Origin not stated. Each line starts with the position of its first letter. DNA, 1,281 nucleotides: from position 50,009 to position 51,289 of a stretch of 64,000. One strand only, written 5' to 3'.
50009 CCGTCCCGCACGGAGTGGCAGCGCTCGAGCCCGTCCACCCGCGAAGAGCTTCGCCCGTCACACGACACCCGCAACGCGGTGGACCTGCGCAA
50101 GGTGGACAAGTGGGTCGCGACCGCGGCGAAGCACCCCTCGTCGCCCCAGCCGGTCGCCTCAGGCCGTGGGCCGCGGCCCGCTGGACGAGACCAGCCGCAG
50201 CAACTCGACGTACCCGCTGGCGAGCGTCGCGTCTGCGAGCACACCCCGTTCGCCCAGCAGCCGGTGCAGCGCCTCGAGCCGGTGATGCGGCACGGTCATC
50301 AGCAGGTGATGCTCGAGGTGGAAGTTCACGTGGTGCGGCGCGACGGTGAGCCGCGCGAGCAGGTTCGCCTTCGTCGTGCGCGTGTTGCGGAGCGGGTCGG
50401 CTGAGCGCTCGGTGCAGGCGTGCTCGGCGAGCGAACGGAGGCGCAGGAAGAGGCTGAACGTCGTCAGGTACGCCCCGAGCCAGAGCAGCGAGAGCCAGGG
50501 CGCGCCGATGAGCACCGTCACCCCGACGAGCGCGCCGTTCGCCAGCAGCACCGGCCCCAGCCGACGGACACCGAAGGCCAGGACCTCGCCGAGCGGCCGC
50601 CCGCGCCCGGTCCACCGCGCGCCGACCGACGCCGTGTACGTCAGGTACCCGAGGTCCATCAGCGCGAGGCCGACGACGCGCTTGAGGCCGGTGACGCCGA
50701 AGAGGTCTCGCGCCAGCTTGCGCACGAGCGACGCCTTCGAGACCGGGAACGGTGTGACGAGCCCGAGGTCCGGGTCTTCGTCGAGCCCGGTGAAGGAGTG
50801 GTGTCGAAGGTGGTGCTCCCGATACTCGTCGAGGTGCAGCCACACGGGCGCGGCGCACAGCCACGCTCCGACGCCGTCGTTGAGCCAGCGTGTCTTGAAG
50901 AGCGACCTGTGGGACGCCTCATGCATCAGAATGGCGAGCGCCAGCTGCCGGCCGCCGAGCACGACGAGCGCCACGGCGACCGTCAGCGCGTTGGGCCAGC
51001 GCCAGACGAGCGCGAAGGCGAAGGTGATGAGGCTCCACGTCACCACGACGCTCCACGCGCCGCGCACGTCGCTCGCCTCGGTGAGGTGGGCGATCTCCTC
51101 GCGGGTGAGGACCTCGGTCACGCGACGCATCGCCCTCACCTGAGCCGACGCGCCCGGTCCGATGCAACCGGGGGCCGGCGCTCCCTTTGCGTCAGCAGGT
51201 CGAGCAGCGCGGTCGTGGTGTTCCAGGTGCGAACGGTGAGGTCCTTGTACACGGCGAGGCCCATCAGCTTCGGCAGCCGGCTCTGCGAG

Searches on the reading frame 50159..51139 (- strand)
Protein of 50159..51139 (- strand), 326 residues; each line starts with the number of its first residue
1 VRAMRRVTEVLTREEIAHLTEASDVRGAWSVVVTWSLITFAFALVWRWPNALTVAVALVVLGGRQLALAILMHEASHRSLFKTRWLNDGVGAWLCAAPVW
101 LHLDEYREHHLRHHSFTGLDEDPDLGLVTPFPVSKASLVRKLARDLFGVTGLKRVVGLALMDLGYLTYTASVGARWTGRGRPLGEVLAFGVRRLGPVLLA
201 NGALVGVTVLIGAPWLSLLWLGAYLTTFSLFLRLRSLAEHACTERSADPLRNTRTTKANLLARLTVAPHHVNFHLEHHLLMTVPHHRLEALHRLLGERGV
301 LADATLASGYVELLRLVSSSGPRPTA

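Call 3: search_protein_families(library=pfam, proteins=[window:50159-51139:-], max_evalue=0.01)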
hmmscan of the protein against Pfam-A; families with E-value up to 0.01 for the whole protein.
window:50159-51139:- (326 aa): 1 family
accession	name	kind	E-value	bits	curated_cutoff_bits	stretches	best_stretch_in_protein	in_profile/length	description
PF00487.30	FA_desaturase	-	1.1e-34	120.7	29.7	1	53-297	5-240/253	Fatty acid desaturase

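Call 8: search_protein_families(library=ncbifam, proteins=[window:50159-51139:-], max_evalue=0.1)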
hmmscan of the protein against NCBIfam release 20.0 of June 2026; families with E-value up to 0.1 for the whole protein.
window:50159-51139:- (326 aa): 4 families
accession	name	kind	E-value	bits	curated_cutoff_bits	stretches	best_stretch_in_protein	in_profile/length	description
NF041365.1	GntB_guanitoxin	equivalog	1.5e-29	103.4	380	2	14-125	11-122/308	guanitoxin biosynthesis L-arginine gamma (S) hydroxylase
NF052548.1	FAdesatDesABac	equivalog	4.8e-05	22.6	500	1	49-121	50-121/328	Delta(5) desaturase DesA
NF045690.1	BCarotKetCrtW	equivalog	0.00098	18.5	350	0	55-125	56-129/257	beta-carotene ketolase CrtW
NF052549.1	FAdesatDesBBac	equivalog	0.0049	16.2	500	1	32-124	39-128/340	Delta(10) desaturase DesB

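Call 10: find_homologous_proteins(query=window:50159-51139:-, max_evalue=1e-10)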
Query window:50159-51139:- (326 aa): 2614 proteins with E <= 1e-10 among 8000 candidates; the best 120 are listed.
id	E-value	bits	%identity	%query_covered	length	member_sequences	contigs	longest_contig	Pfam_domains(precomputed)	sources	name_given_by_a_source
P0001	5.0e-209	711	100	99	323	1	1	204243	PF00487.31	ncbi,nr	ncbi:MAG: fatty acid desaturase family protein [Myxococcaceae bacterium]|nr:fatty acid desaturase fa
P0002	9.5e-186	635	88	99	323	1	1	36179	PF00487.31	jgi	jgi:fatty acid desaturase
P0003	3.7e-183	626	87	99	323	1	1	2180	PF00487.31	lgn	-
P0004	2.2e-146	505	73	99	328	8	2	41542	PF00487.31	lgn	-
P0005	4.3e-146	504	73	99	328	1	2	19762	PF00487.31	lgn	-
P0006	6.4e-125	435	61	97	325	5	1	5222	PF00487.31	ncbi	-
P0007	2.3e-122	426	60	97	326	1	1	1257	PF00487.31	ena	-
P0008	3.0e-122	426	62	100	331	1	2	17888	PF00487.31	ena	-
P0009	2.6e-119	416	61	97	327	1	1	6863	PF00487.31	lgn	-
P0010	2.9e-119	416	60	96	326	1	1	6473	PF00487.31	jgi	jgi:fatty acid desaturase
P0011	5.5e-119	415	62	97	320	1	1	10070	PF00487.31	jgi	-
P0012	1.2e-118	414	65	91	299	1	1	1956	PF00487.31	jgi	jgi:fatty acid desaturase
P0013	1.3e-118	414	61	97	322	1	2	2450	PF00487.31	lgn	-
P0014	1.6e-118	414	61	96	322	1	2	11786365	PF00487.31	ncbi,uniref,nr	ncbi:Fatty acid desaturase family protein [Sulfidibacter corallicola]|uniref:Fatty acid desaturase f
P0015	1.7e-118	414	63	97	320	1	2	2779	PF00487.31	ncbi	-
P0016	4.0e-118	412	61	98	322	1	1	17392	PF00487.31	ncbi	-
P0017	5.8e-118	412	62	96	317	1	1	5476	PF00487.31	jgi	jgi:fatty acid desaturase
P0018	8.8e-118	411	62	97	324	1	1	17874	PF00487.31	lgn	-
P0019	9.7e-118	411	61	97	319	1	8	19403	PF00487.31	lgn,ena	-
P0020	1.4e-116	407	59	95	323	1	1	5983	PF00487.31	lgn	-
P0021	2.6e-116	406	59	96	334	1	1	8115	PF00487.31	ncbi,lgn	-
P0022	4.8e-116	406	60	98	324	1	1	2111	PF00487.31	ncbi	-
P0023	1.0e-115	405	61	97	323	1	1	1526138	PF00487.31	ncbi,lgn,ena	-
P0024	1.4e-115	404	59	96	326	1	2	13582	PF00487.31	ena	-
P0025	2.3e-115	403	59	98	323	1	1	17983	PF00487.31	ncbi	-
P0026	5.0e-115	402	60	98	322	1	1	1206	PF00487.31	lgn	-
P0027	1.2e-114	401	60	98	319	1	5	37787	PF00487.31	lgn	-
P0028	1.4e-114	401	62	97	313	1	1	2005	PF00487.31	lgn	-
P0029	2.1e-114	400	62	97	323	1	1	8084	PF00487.31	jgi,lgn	jgi:fatty acid desaturase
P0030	2.6e-114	400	63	96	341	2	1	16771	PF00487.31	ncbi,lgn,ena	-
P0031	2.8e-114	400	57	97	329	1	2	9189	PF00487.31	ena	-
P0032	4.2e-114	399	61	96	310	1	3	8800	PF00487.31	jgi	jgi:fatty acid desaturase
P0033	1.1e-113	398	58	98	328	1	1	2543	PF00487.31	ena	-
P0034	1.2e-113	398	60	96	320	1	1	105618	PF00487.31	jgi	jgi:fatty acid desaturase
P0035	2.9e-113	396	60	96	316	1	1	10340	PF00487.31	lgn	-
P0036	3.3e-113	396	59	97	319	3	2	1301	PF00487.31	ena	-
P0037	4.7e-113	396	60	97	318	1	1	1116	PF00487.31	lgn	-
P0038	6.8e-113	395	59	97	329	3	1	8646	PF00487.31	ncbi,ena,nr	ncbi:MAG TPA: fatty acid desaturase family protein [Enhygromyxa sp.]|nr:fatty acid desaturase family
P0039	7.1e-113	395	60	96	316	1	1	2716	PF00487.31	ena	-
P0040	7.4e-113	395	60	97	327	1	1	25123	PF00487.31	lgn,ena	-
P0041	7.6e-113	395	59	98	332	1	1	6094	PF00487.31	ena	-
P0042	1.3e-112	394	60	96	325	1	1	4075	PF00487.31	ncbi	-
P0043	3.8e-112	393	60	98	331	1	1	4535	PF00487.31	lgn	-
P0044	3.8e-112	393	58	97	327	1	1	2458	PF00487.31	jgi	-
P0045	5.0e-112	392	57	97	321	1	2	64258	PF00487.31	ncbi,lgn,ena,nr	ncbi:MAG: fatty acid desaturase family protein [Acidobacteriota bacterium]|nr:fatty acid desaturase 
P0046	5.5e-112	392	62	96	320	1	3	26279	PF00487.31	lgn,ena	-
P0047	6.7e-112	392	58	95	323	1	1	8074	PF00487.31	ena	-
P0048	7.1e-112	392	60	97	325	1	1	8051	PF00487.31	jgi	jgi:fatty acid desaturase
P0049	9.4e-112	392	57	96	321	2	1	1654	PF00487.31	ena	-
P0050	1.2e-111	391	57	97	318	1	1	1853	PF00487.31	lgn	-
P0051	1.2e-111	391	57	98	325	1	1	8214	PF00487.31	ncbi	-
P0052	1.2e-111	391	60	94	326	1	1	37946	PF00487.31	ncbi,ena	-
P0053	1.5e-111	391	60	96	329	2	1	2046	PF00487.31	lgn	-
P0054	1.6e-111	391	58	97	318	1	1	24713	PF00487.31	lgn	-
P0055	1.9e-111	390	59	96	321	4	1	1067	PF00487.31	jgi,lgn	jgi:fatty acid desaturase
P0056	2.1e-111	390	58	97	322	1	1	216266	PF00487.31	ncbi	ncbi:MAG: fatty acid desaturase family protein [Myxococcota bacterium]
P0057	2.4e-111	390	59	98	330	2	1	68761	PF00487.31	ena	-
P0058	2.9e-111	390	59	96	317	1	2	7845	PF00487.31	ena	-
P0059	3.3e-111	390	59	97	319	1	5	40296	PF00487.31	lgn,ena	-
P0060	3.8e-111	390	59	98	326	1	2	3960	PF00487.31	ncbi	-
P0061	4.5e-111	389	59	96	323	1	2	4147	PF00487.31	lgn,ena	-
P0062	4.8e-111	389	56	97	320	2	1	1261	PF00487.31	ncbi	-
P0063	4.8e-111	389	57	97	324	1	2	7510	PF00487.31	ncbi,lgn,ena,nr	ncbi:MAG: fatty acid desaturase family protein [Proteobacteria bacterium]|nr:fatty acid desaturase f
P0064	5.9e-111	389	63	95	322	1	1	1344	PF00487.31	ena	-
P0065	8.4e-111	388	56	96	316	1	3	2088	PF00487.31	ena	-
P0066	1.1e-110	388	59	98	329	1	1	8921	PF00487.31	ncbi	-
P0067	1.2e-110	388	59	98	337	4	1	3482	PF00487.31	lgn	-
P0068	1.2e-110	388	61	97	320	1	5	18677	PF00487.31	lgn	-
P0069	1.8e-110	387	59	98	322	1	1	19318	PF00487.31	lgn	-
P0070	2.3e-110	387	58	97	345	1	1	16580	PF00487.31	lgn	-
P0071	3.8e-110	386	54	95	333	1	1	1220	PF00487.31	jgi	jgi:fatty acid desaturase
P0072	5.2e-110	386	59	98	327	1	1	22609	PF00487.31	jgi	-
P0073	5.4e-110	386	60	97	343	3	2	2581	PF00487.31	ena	-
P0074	6.0e-110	386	59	98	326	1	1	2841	PF00487.31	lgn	-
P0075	8.8e-110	385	58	99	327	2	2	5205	PF00487.31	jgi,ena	-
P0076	1.3e-109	385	59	97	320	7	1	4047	PF00487.31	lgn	-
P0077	2.0e-109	384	60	98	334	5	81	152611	PF00487.31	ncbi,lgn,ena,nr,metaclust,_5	ncbi:MAG TPA: fatty acid desaturase family protein [Polyangiaceae bacterium LLY-WYZ-15_(1-7)]|nr:fat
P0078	2.3e-109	384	61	97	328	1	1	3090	PF00487.31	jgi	jgi:fatty acid desaturase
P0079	2.6e-109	383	58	97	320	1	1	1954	PF00487.31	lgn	-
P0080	2.9e-109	383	57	97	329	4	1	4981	PF00487.31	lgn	-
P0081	3.7e-109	383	55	98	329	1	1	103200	PF00487.31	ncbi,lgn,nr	ncbi:MAG: fatty acid desaturase [Deltaproteobacteria bacterium]|nr:MAG: fatty acid desaturase [Delta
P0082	4.1e-109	383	59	97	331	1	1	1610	PF00487.31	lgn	-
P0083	4.9e-109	383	60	96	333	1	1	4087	PF00487.31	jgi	jgi:fatty acid desaturase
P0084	9.2e-109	382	57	98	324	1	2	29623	PF00487.31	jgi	-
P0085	1.0e-108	382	57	97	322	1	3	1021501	PF00487.31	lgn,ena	-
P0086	1.2e-108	381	59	96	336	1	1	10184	PF00487.31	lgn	-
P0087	1.3e-108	381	56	98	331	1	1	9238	PF00487.31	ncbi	-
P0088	1.3e-108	381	58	96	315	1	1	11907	PF00487.31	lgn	-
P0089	1.4e-108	381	57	97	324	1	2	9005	PF00487.31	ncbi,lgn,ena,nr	ncbi:fatty acid desaturase family protein [bacterium]|nr:fatty acid desaturase family protein [bacte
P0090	1.5e-108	381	59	96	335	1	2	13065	PF00487.31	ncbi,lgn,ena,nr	ncbi:MAG: fatty acid desaturase family protein [Myxococcales bacterium]|nr:fatty acid desaturase fam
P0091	2.2e-108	380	61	97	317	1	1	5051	PF00487.31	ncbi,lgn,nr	ncbi:MAG: fatty acid desaturase family protein [Deltaproteobacteria bacterium]|nr:fatty acid desatur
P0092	2.4e-108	380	61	96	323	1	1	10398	PF00487.31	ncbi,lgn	-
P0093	2.6e-108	380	57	96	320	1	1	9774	PF00487.31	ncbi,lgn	ncbi:MAG: fatty acid desaturase family protein [Myxococcota bacterium]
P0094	2.8e-108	380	58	96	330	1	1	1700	PF00487.31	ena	-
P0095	2.9e-108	380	59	96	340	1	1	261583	PF00487.31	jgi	jgi:fatty acid desaturase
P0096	3.2e-108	380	55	97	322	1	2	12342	PF00487.31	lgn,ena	-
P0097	3.7e-108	380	57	96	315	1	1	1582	PF00487.31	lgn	-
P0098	4.1e-108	380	60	94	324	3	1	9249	PF00487.31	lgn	-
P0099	4.3e-108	379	59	97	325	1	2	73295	PF00487.31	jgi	jgi:fatty acid desaturase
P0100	4.3e-108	379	56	97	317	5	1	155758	PF00487.31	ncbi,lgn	ncbi:MAG: fatty acid desaturase family protein [Myxococcota bacterium]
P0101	1.1e-107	378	55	97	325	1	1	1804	PF00487.31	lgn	-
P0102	1.2e-107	378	55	97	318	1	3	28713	PF00487.31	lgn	-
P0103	1.3e-107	378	56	98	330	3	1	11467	PF00487.31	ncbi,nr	ncbi:MAG: fatty acid desaturase [Candidatus Dadabacteria bacterium]|nr:MAG: fatty acid desaturase [C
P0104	1.5e-107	378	57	94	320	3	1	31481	PF00487.31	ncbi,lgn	ncbi:MAG: fatty acid desaturase family protein [Myxococcota bacterium]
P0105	2.4e-107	377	61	97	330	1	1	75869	PF00487.31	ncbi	-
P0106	2.6e-107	377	57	96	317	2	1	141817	PF00487.31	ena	-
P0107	7.1e-107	375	56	98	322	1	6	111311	PF00487.31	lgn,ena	-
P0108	7.2e-107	375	58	96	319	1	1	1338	PF00487.31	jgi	jgi:fatty acid desaturase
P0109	8.8e-107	375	58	96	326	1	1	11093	PF00487.31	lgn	-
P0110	9.7e-107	375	59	97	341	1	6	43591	PF00487.31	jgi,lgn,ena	-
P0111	1.1e-106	375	58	97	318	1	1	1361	PF00487.31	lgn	-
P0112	1.2e-106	375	56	96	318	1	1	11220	PF00487.31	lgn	-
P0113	2.0e-106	374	55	97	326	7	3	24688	PF00487.31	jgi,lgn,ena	-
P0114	2.4e-106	374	56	97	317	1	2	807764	PF00487.31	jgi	jgi:fatty acid desaturase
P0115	2.9e-106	373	61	96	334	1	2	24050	PF00487.31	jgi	jgi:fatty acid desaturase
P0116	3.0e-106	373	57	99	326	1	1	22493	PF00487.31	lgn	-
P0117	3.5e-106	373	58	95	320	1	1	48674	PF00487.31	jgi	-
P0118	4.7e-106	373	58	96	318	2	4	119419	PF00487.31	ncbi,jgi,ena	-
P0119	5.6e-106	373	59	96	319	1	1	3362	PF00487.31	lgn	-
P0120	7.7e-106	372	59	96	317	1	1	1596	PF00487.31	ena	-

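Call 11: find_encoding_contigs(protein=P0002, flank=8000, max_places=3)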
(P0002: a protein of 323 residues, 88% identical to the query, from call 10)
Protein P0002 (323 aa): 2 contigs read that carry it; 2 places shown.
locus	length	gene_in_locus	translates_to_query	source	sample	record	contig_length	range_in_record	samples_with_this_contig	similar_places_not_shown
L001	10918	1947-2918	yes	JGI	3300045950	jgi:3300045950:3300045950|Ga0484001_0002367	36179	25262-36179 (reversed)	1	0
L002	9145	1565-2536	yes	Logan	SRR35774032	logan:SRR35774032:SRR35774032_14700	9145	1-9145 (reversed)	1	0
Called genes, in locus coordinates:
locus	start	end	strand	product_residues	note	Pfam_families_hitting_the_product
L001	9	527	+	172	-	PF02896:PEP-utilizers_C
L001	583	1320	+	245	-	-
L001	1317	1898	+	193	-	PF08002:DUF1697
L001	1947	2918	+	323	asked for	PF00487:FA_desaturase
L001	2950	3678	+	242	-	PF14518:Haem_oxygenas_2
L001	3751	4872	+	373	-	PF04885:Stig1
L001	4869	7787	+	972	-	PF24681:Kelch_KLHDC2_KLHL20_DRC7, PF24981:Beta-prop_ATRN-LZTR1, PF25210:Kelch_FKB95 (faint), PF13415:Beta-prop_FBX42, PF13964:Beta-prop_Calicin, PF24981:Beta-prop_ATRN-LZTR1, PF13418:Beta-prop_TYW4, PF07603:Lcl_C, +3 more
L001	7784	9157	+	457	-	PF01391:Collagen (faint)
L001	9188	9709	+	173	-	PF00355:Rieske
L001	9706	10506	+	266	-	PF00033:Cytochrome_B, PF13631:Cytochrom_B_N_2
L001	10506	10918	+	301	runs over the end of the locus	-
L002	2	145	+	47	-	?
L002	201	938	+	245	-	-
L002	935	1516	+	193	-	PF08002:DUF1697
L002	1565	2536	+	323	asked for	PF00487:FA_desaturase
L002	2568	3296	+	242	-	PF14518:Haem_oxygenas_2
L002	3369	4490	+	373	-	PF04885:Stig1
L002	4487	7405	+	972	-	PF24681:Kelch_KLHDC2_KLHL20_DRC7, PF24981:Beta-prop_ATRN-LZTR1, PF25210:Kelch_FKB95 (faint), PF13415:Beta-prop_FBX42, PF13964:Beta-prop_Calicin, PF24981:Beta-prop_ATRN-LZTR1, PF13418:Beta-prop_TYW4, PF07603:Lcl_C, +3 more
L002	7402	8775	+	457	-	PF01391:Collagen (faint)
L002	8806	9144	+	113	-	?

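Call 12: find_encoding_contigs(protein=P0004, flank=8000, max_places=3)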
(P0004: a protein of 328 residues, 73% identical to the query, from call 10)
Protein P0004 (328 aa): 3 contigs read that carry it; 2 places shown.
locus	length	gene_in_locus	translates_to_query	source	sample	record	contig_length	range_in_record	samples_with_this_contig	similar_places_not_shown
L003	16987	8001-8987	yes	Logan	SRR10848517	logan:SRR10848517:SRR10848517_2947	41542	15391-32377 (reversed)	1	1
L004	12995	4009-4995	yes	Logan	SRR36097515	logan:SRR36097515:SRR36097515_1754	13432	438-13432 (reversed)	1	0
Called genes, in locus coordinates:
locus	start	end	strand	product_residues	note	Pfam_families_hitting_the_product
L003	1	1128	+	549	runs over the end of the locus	PF00753:Lactamase_B, PF23023:Anti-Pycsar_Apyc1 (faint), PF12706:Lactamase_B_2, PF22505:RNase_J_b_CASP, PF07521:RMMBL, PF17770:RNase_J_C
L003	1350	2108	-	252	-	-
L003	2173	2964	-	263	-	-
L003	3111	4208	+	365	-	-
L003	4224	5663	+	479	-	PF00919:UPF0004, PF04055:Radical_SAM, PF01938:TRAM (weak), PF18693:TRAM_2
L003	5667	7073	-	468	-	PF00067:p450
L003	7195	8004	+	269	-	-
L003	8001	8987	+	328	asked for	PF00487:FA_desaturase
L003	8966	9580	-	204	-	PF12844:HTH_19 (weak), PF13560:HTH_31, PF01381:HTH_3, PF07883:Cupin_2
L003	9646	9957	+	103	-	-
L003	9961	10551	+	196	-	PF13489:Methyltransf_23 (weak), PF01209:Ubie_methyltran (weak), PF13847:Methyltransf_31 (faint), PF08241:Methyltransf_11, PF08242:Methyltransf_12, PF13649:Methyltransf_25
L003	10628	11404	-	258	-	-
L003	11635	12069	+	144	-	PF00011:HSP20, PF17886:ArsA_HSP20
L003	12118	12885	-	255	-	PF00005:ABC_tran, PF13304:AAA_21 (faint)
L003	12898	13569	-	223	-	-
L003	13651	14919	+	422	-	-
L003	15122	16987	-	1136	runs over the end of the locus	PF00580:UvrD-helicase, PF13245:AAA_19, PF13361:UvrD_C, PF13538:UvrD_C_2 (faint), PF12705:PDDEXK_1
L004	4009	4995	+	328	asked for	PF00487:FA_desaturase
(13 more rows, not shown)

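Call 17: find_related_loci(query=A1, collection=genome_contigs, flank=8000)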
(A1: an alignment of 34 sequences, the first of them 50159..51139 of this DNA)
Query A1 (326 aa) in genome_contigs; peptide patterns used: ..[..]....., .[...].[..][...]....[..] (x = any residue, [..] = any of these).
600 stretches matched a pattern (row limit reached: there are more); 591 encode a relative of the query (tblastn E <= 1e-3); the best 80 are kept; 80 distinct loci.
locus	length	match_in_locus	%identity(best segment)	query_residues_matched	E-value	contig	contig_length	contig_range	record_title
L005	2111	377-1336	60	2-320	1e-126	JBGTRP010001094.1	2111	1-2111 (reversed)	MAG: Acanthopleuribacteraceae bacterium isolate WDNA12_bin.10.orig NODE_46805_length_2111_cov_0.404738, whole genome sho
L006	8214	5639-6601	57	1-320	5e-114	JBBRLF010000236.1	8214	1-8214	MAG: candidate division WWE3 bacterium isolate La1_concoct.242 LA1C_C.242_k141_2741231L_8214_cov_8.0000, whole genome sh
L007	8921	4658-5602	60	6-319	9e-114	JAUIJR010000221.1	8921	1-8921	MAG: Polyangia bacterium isolate Co_bin.322 NODE_43900_length_8921_cov_1.354446, whole genome shotgun sequence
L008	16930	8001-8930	60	6-315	3e-111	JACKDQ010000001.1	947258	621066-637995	MAG: Deltaproteobacteria bacterium isolate HK-STAS-MYXO-11 HK-STAS-MYXO-11_1, whole genome shotgun sequence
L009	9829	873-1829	59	6-322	1e-110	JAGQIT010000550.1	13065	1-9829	MAG: Myxococcales bacterium isolate HKST-UBA11 2015-01-06_1_(paired)_contig_118756, whole genome shotgun sequence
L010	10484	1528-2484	56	2-319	2e-110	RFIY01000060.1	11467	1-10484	MAG: Candidatus Dadabacteria bacterium isolate J088 k99_153776, whole genome shotgun sequence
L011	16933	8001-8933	54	6-315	2e-109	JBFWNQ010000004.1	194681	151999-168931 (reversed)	MAG: Bacteriovoracia bacterium isolate CA_2019_TPBF_116 NODE_689_length_194681_cov_9.099057_TPBF, whole genome shotgun s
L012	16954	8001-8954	58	6-322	3e-108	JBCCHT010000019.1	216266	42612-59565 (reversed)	MAG: Myxococcota bacterium isolate P01_B01_bin.73 k141_1131268_length_216266_cov_29.9357, whole genome shotgun sequence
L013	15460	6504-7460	59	4-321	8e-107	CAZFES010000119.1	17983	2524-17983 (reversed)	MAG TPA_asm: uncultured Polyangiaceae bacterium isolate SRP193661_co2_177 genome assembly, contig: NODE_2746_length_1798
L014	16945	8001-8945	55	4-316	9e-105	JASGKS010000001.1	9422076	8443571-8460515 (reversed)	MAG: Archangium sp. isolate 5N606 JMF-2111-06-0005.ont.bin.606_0, whole genome shotgun sequence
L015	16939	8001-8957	59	3-319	2e-104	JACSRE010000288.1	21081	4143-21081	MAG: Myxococcus sp. isolate MY1 contig-70_2776, whole genome shotgun sequence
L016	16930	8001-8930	59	6-315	5e-103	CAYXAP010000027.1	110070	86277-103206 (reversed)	MAG TPA_asm: uncultured Sandaracinus sp. isolate SRP321284_co1_170 genome assembly, contig: NODE_180_length_110070_cov_1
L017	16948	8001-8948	58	3-317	2e-99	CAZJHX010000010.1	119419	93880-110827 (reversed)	MAG TPA_asm: uncultured Myxococcales bacterium isolate binchicken_co141_27 genome assembly, contig: NODE_430_length_1194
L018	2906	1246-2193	54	2-319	5e-102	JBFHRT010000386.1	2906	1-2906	MAG: Spongiibacteraceae bacterium isolate Mix_sand08.2021.06.Z.54 k141_2396410_length_2906_cov_17.0000, whole genome sho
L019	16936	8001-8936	52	7-320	9e-99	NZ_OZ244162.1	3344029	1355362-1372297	MAG: Algiphilus sp. isolate dd919ab0-ff71-4ff6-8152-ac5c3678e526 chromosome 1, complete sequence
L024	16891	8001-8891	54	6-301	1e-95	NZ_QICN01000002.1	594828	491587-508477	Sinimarinibacterium flocculans strain DSM 104150 Ga0215726_102, whole genome shotgun sequence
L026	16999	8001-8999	48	5-321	3e-93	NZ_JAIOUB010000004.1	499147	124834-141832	Alcanivorax limicola strain JB21 Scaffold4, whole genome shotgun sequence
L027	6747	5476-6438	48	5-321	2e-92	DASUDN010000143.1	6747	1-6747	MAG TPA_asm: Moraxellaceae bacterium isolate SMAG_U1327 k141_947039, whole genome shotgun sequence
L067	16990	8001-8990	45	1-325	7e-84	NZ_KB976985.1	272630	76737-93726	Acinetobacter calcoaceticus ANC 3811 acLsw-supercont1.1, whole genome shotgun sequence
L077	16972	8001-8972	46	1-319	5e-83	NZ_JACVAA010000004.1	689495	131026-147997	Pseudomonas sp. PDM15 NODE_4_length_689495_cov_60.538239, whole genome shotgun sequence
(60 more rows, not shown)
